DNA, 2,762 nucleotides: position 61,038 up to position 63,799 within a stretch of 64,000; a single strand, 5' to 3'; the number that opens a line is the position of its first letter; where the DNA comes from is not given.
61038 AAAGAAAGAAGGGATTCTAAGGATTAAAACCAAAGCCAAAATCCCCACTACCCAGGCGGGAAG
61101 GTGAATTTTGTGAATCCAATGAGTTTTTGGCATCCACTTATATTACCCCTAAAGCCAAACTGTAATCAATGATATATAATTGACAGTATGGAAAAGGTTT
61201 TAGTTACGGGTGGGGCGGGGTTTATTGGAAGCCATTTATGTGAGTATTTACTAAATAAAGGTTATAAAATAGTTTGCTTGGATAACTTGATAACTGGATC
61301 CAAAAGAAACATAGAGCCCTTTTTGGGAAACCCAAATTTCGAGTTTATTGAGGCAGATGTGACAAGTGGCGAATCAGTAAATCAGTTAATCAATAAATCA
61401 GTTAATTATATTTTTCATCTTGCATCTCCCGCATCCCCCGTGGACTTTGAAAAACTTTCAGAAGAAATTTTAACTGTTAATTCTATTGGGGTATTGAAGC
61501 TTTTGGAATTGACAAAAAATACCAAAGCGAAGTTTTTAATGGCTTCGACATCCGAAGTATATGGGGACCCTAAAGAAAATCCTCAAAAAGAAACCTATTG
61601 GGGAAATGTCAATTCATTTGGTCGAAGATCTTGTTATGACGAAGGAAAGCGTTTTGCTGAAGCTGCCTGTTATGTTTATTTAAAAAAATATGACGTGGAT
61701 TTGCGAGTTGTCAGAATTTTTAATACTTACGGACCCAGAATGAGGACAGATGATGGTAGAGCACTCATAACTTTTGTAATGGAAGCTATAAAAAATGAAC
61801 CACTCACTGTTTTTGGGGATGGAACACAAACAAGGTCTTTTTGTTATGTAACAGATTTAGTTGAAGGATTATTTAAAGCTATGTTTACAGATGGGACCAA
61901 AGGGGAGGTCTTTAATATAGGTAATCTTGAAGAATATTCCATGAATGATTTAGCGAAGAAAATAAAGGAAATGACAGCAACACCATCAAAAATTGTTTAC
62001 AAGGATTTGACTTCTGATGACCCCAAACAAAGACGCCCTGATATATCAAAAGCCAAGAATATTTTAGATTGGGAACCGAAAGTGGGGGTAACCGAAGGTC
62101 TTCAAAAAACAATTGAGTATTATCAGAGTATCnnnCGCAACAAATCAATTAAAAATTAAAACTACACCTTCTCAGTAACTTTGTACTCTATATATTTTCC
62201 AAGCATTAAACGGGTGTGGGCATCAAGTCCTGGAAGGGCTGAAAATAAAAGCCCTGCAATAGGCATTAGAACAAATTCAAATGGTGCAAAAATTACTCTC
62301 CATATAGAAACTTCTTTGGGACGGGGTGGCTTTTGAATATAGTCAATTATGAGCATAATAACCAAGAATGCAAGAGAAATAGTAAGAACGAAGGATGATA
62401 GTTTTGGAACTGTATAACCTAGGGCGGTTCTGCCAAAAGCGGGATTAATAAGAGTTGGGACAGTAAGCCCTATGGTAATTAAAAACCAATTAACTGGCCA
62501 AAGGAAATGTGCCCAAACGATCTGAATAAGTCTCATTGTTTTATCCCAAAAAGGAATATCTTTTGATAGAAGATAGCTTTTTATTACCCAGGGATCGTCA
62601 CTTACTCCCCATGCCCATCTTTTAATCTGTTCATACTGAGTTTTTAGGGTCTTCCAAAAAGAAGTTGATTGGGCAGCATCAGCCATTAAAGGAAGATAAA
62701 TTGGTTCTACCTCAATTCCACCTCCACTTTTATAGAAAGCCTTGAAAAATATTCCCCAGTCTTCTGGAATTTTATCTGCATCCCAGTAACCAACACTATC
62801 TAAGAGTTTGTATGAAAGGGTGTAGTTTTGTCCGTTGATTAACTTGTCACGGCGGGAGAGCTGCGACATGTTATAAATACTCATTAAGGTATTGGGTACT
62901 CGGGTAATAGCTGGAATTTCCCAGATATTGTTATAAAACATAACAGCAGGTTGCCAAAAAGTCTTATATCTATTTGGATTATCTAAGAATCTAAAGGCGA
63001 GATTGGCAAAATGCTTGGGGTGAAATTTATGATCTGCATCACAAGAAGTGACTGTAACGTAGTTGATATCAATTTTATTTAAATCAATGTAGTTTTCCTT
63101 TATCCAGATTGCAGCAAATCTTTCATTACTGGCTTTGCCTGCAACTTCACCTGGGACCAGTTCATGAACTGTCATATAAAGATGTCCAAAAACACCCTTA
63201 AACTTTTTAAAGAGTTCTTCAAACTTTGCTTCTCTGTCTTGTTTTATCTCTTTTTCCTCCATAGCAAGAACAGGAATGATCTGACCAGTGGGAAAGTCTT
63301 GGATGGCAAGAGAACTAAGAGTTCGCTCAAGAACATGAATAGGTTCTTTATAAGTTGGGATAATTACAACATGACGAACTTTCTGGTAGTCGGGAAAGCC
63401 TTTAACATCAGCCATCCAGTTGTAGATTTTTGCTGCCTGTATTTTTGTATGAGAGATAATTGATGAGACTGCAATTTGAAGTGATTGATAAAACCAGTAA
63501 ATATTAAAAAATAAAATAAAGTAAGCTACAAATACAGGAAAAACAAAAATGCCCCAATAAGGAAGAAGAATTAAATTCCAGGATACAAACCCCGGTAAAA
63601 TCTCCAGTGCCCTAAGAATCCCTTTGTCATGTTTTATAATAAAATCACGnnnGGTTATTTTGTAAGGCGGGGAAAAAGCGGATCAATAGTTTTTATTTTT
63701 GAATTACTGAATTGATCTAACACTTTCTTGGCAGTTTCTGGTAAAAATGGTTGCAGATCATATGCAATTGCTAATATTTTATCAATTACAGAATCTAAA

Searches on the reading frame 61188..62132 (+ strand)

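Call 104: search_protein_families(library=pfam, proteins=[window:61188-62132:+], max_evalue=0.001)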
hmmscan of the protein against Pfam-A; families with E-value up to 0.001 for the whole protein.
window:61188-62132:+ (315 aa): 10 families
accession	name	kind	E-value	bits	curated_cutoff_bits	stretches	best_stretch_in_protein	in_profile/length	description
PF16363.11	GDP_Man_Dehyd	-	8.1e-57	193.6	27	1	5-308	1-332/332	GDP-mannose 4,6 dehydratase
PF01370.27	Epimerase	-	6.1e-55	186.7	20.9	1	4-245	1-240/240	NAD dependent epimerase/dehydratase family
PF04321.23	RmlD_sub_bind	-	3.8e-14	52.9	27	1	3-287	2-256/287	RmlD substrate binding domain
PF01073.25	3Beta_HSD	-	1e-11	44.9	22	1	5-162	1-158/280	3-beta hydroxysteroid dehydrogenase/isomerase family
PF07993.18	NAD_binding_4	-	5.8e-11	42.5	20.1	1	64-182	81-209/258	Male sterility protein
PF02719.21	Polysacc_synt_2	-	2e-09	37.5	20.2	1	4-121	1-128/293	Polysaccharide biosynthesis protein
PF00106.31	adh_short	-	3.7e-06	27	26.6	1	3-72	2-72/195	short chain dehydrogenase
PF08659.16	KR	-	0.00048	20.5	22.6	0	4-127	3-143/180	KR domain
PF05368.20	NmrA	-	0.00075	19.6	27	0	2-76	3-75/298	NmrA-like family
PF13460.12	NAD_binding_10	-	0.00087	19.6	27.2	0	8-130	1-107/184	NAD(P)H-binding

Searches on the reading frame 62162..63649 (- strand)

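Call 104: search_protein_families(library=pfam, proteins=[window:62162-63649:-], max_evalue=0.001)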
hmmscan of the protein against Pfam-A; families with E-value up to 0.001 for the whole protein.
window:62162-63649:- (495 aa): 1 family
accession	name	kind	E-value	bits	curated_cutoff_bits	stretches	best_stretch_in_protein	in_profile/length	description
PF13632.12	Glyco_trans_2_3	-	4.1e-11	43.5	27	1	203-434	5-197/198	Glycosyl transferase family group 2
